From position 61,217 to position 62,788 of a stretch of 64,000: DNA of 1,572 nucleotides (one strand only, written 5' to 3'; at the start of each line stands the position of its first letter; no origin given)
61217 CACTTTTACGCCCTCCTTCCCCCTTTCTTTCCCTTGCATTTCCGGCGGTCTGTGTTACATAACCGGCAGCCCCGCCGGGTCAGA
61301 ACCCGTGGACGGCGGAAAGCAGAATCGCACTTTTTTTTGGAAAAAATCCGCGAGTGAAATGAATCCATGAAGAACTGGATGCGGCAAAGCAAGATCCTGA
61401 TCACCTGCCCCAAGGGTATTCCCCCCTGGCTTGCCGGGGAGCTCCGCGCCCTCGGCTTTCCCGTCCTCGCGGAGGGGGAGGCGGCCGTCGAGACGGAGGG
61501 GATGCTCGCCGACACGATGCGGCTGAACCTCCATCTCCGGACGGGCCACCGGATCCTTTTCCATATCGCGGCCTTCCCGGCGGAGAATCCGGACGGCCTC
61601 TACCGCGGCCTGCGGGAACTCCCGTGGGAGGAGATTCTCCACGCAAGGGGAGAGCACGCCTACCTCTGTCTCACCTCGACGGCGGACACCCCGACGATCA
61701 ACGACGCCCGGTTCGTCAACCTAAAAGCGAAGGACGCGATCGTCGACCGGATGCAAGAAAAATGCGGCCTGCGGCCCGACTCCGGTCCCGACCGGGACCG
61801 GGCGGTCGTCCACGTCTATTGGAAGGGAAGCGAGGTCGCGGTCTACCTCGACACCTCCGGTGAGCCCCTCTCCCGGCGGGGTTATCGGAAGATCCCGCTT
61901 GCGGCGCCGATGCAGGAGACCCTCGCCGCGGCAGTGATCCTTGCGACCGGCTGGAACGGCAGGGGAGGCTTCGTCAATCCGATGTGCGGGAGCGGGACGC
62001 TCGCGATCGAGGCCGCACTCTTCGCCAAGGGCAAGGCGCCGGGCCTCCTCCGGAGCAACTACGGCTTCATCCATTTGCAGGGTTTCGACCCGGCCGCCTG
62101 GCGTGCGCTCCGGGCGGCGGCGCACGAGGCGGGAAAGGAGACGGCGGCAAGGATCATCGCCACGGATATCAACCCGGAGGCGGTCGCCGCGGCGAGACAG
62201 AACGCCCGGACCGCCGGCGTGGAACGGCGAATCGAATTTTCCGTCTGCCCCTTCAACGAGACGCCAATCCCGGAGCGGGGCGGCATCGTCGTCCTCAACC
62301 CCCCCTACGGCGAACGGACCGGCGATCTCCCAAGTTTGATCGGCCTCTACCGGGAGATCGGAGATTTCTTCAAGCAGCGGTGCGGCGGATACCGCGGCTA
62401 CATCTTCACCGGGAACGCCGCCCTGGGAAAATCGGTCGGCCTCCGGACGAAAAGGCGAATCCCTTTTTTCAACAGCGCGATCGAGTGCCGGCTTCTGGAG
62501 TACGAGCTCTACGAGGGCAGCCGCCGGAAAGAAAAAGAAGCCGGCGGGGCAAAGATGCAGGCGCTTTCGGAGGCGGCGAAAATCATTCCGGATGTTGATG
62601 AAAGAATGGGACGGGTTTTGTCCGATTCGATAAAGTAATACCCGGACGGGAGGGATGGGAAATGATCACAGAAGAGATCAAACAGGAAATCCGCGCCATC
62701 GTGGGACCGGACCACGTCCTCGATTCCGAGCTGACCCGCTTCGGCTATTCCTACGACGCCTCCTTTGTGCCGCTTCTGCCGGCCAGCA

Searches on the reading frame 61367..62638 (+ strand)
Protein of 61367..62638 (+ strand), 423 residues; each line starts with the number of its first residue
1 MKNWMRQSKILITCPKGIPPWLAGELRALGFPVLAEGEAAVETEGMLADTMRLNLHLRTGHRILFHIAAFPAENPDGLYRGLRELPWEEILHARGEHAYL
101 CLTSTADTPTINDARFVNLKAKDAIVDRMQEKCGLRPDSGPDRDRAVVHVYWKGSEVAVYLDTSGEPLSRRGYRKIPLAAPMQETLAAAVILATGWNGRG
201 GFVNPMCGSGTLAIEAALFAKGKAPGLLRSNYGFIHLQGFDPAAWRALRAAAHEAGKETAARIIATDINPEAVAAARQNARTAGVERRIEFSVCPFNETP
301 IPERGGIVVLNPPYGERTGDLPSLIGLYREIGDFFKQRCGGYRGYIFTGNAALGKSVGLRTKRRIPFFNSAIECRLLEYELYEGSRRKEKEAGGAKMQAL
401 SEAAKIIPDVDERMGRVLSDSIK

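Call 62: search_protein_families(library=pfam, proteins=[window:61367-62638:+], max_evalue=0.000001)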
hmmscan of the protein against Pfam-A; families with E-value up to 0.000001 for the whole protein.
window:61367-62638:+ (423 aa): 2 families
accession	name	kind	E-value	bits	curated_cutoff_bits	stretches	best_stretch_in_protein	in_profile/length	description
PF01170.24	UPF0020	-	6.6e-42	143.9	22.3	1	171-376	1-195/197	RMKL-like, methyltransferase domain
PF22020.1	RlmL_1st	-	9.7e-13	48.3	27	1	9-64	1-55/55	RlmL ferredoxin-like domain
